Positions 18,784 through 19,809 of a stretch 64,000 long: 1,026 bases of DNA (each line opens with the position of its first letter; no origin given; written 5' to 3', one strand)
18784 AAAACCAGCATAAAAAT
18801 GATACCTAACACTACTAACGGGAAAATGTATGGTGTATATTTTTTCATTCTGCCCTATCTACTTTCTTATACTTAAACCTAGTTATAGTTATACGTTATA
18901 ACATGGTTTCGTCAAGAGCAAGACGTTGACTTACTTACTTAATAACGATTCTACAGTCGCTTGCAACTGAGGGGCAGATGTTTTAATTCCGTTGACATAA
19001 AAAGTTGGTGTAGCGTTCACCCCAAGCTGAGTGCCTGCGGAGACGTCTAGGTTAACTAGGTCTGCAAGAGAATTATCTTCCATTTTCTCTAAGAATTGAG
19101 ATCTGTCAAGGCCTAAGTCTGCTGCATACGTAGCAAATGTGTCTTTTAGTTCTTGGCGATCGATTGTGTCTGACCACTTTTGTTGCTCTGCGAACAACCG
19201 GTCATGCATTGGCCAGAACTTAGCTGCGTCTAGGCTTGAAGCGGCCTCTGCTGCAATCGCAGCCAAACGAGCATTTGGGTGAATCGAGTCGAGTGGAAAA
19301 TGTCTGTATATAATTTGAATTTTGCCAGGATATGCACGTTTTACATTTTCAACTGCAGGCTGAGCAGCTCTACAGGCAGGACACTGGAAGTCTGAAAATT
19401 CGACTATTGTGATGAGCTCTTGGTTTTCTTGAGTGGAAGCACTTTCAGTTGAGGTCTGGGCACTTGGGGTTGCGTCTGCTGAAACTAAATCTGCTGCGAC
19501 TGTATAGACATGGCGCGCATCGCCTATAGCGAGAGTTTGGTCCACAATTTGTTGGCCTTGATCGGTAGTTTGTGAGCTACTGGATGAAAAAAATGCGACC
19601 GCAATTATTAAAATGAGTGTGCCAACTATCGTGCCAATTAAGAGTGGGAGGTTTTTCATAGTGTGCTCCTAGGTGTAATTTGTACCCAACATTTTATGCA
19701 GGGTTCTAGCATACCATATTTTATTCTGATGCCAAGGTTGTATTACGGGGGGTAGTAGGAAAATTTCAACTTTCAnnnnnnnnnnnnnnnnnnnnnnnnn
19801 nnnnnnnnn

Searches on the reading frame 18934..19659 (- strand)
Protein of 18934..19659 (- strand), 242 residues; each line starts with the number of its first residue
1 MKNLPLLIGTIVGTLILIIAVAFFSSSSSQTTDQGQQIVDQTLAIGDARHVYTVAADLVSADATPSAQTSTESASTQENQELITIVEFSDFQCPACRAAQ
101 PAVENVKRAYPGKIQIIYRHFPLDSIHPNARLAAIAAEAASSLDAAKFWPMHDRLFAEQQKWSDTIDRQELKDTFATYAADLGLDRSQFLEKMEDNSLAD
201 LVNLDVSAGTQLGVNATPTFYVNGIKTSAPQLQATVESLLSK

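Call 4: search_protein_families(library=pfam, proteins=[window:18934-19659:-], max_evalue=1)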
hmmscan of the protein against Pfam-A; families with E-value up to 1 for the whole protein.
window:18934-19659:- (242 aa): 4 families
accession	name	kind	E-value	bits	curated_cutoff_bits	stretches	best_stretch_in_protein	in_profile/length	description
PF13462.12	Thioredoxin_4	-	1.1e-25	91.2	23.2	1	84-240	16-163/165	Thioredoxin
PF01323.26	DSBA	-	1.8e-19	70.7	25.6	2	133-225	91-175/191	DSBA-like thioredoxin domain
PF00085.26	Thioredoxin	-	0.004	17.6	23.5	1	80-116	17-53/103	Thioredoxin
PF13743.12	Thioredoxin_5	-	0.0058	16.8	27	1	129-222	76-163/186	Thioredoxin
